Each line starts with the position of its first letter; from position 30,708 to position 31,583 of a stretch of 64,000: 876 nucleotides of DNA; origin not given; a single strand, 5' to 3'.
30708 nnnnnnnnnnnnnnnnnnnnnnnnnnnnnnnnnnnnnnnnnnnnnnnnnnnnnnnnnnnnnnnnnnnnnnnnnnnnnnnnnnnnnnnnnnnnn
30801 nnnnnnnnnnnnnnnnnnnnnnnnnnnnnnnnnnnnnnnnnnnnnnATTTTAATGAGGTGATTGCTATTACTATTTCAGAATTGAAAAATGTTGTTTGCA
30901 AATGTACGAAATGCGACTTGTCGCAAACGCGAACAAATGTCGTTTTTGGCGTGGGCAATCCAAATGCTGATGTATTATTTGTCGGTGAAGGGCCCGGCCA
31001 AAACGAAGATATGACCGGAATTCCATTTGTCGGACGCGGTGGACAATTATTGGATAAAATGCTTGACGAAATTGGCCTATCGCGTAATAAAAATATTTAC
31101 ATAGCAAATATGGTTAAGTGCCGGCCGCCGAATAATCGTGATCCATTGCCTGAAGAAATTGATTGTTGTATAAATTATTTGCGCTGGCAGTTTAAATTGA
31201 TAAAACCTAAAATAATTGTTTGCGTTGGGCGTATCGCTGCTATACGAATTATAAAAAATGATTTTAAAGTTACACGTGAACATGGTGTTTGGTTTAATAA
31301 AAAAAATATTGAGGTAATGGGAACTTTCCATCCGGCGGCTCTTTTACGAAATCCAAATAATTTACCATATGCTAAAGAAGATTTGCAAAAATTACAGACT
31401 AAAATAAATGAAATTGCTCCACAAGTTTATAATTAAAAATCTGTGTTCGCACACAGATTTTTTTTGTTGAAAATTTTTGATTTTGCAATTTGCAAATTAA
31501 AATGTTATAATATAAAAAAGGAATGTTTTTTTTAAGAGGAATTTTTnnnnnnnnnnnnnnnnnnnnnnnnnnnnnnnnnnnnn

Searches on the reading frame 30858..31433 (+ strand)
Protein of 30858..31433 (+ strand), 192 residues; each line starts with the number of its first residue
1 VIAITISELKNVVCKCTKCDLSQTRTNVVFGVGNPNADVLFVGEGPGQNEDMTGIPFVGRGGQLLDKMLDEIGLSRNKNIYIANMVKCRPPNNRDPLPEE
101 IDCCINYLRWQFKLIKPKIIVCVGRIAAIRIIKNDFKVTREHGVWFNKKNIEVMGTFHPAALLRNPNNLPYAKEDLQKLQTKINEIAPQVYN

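Call 44: search_protein_families(library=padloc, proteins=[P0032, P0034], max_evalue=1)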
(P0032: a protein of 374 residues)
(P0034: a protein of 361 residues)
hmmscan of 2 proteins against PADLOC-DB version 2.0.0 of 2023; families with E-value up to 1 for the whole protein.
P0032 (374 aa): 1 family
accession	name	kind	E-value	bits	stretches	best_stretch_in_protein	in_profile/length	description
PDLC04407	PDC-M09A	-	0.93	7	1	159-282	153-273/282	-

P0034 (361 aa): 0 families

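Call 45: search_protein_families(library=phrogs, proteins=[P0032, P0034], max_evalue=0.1)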
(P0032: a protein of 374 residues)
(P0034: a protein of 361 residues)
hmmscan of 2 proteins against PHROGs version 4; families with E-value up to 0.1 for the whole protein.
P0032 (374 aa): 4 families
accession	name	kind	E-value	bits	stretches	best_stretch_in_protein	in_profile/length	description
phrog_944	-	moron, auxiliary metabolic gene and host takeover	0.0045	17.7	1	134-228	128-209/235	membrane protein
phrog_19565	-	moron, auxiliary metabolic gene and host takeover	0.016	16.4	1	173-266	5-95/125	membrane protein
phrog_1019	-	unknown function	0.043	14.6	1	177-199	7-29/33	-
phrog_7187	-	unknown function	0.067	13.5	1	152-227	66-149/527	-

P0034 (361 aa): 3 families
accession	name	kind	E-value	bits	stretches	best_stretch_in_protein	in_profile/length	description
phrog_4721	-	unknown function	0.0023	18.2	1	105-178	60-133/304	-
phrog_2604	-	unknown function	0.014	16.6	1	138-228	22-114/130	unknown function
phrog_23729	-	unknown function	0.1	14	0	186-221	33-68/98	-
